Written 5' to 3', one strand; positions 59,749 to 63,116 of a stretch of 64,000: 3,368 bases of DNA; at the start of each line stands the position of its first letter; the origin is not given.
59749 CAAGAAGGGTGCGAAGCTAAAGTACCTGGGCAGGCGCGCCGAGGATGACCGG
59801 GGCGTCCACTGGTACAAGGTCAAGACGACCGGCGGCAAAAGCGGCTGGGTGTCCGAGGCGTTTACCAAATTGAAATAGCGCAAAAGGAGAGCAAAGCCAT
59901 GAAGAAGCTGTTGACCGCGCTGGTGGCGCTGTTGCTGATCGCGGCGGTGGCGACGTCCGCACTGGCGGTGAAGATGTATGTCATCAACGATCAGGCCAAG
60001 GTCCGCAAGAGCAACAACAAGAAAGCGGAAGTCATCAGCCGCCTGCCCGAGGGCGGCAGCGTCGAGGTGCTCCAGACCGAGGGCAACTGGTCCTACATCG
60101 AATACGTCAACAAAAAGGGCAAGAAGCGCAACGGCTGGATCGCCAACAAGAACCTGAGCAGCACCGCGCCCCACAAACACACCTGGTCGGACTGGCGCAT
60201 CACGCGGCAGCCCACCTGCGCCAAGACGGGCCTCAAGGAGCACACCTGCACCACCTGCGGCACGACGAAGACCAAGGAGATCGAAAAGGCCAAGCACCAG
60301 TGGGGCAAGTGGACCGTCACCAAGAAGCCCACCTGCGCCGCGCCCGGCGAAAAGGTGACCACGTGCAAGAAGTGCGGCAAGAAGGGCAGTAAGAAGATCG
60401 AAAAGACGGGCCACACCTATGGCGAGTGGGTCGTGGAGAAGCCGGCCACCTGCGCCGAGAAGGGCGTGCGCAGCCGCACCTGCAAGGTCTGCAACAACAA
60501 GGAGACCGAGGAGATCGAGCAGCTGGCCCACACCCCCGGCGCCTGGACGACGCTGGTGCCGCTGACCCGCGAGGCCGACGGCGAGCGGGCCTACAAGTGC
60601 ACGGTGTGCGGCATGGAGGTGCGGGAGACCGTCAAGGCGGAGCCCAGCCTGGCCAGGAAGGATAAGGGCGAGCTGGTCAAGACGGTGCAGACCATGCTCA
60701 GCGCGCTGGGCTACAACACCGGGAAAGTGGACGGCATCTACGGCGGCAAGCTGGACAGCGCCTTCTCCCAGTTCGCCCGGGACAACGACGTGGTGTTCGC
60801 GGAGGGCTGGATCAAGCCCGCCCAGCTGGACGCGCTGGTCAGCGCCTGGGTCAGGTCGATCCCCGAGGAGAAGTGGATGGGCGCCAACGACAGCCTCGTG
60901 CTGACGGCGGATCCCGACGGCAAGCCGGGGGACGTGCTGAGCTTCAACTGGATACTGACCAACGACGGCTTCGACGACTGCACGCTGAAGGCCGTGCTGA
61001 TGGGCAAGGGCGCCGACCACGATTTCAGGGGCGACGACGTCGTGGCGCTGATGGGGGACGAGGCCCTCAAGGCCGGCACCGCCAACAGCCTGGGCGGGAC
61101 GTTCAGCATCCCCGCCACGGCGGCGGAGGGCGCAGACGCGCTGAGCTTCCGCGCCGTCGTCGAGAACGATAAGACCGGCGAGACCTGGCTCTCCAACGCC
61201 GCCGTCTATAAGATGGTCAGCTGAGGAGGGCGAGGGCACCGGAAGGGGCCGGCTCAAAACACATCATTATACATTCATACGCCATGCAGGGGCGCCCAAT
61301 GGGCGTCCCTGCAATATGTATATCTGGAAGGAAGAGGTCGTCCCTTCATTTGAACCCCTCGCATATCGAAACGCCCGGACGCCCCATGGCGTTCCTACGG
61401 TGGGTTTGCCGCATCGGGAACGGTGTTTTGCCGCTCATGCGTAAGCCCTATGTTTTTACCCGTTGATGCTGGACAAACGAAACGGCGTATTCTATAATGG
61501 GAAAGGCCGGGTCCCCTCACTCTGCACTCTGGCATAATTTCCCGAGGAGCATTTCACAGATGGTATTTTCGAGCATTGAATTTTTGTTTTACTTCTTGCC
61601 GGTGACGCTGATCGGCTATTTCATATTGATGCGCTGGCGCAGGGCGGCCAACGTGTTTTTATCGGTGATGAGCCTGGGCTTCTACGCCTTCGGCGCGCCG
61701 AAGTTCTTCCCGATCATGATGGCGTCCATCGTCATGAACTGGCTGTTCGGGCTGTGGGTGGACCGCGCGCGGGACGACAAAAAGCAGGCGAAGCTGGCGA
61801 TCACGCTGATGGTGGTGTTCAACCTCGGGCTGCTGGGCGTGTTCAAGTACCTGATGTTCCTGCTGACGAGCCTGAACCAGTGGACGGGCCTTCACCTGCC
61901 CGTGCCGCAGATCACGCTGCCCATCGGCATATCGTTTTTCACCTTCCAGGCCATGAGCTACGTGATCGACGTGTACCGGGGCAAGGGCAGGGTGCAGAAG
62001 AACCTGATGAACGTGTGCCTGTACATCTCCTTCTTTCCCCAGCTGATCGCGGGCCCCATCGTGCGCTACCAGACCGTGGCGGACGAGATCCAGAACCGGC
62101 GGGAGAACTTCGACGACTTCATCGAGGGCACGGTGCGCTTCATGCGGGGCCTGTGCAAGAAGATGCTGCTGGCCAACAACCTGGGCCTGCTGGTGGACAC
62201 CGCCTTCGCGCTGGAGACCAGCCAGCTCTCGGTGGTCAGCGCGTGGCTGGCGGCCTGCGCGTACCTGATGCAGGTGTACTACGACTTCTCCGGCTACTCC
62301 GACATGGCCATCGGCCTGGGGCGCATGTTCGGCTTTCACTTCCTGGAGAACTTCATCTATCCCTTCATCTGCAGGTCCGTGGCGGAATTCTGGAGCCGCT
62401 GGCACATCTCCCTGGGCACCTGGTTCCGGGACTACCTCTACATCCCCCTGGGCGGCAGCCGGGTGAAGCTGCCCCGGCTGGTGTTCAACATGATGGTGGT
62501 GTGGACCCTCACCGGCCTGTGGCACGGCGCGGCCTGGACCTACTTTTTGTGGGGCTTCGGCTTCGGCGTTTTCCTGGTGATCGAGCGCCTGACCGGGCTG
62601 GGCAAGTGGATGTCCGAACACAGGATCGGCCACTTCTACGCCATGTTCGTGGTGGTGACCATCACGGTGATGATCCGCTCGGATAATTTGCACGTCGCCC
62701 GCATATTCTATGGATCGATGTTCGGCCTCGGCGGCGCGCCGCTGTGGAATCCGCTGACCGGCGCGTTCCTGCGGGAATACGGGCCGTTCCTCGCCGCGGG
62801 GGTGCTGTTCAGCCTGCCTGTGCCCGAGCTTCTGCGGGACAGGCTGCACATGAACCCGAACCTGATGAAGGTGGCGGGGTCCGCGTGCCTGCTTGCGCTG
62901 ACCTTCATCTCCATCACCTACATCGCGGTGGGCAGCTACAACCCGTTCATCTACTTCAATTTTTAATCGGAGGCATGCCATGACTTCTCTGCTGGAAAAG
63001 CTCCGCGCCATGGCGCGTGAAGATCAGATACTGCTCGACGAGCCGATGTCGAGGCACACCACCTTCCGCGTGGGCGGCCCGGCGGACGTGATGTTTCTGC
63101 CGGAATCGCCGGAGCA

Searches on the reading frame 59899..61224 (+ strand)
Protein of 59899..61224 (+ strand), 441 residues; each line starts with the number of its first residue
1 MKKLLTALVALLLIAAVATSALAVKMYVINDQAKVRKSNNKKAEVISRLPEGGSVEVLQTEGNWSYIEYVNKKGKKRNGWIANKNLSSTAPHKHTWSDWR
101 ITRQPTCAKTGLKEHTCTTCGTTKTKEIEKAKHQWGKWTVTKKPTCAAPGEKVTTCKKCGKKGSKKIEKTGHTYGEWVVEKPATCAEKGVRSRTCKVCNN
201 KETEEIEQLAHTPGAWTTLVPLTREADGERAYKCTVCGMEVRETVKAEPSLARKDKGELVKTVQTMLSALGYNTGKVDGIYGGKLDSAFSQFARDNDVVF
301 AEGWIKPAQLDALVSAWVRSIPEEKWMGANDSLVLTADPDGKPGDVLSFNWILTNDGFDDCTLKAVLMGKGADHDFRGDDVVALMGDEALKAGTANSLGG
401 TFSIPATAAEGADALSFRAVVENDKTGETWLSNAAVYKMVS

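Call 11: search_protein_families(library=pfam, proteins=[window:59899-61224:+], max_evalue=0.001)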
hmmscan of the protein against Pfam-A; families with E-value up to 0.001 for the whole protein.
window:59899-61224:+ (441 aa): 2 families
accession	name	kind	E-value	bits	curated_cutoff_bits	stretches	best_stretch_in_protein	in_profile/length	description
PF08239.17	SH3_3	-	9.2e-08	32.6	27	1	32-87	2-54/54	Bacterial SH3 domain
PF01471.23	PG_binding_1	-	3.3e-07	30.8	23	1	257-312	2-56/57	Putative peptidoglycan binding domain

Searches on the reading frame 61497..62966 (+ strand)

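Call 11: search_protein_families(library=pfam, proteins=[window:61497-62966:+], max_evalue=0.001)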
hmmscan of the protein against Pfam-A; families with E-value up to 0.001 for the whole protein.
window:61497-62966:+ (489 aa): 1 family
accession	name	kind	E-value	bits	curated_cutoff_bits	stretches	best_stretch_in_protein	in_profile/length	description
PF03062.24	MBOAT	-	2.1e-25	90.2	27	1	169-366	80-297/337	MBOAT, membrane-bound O-acyltransferase family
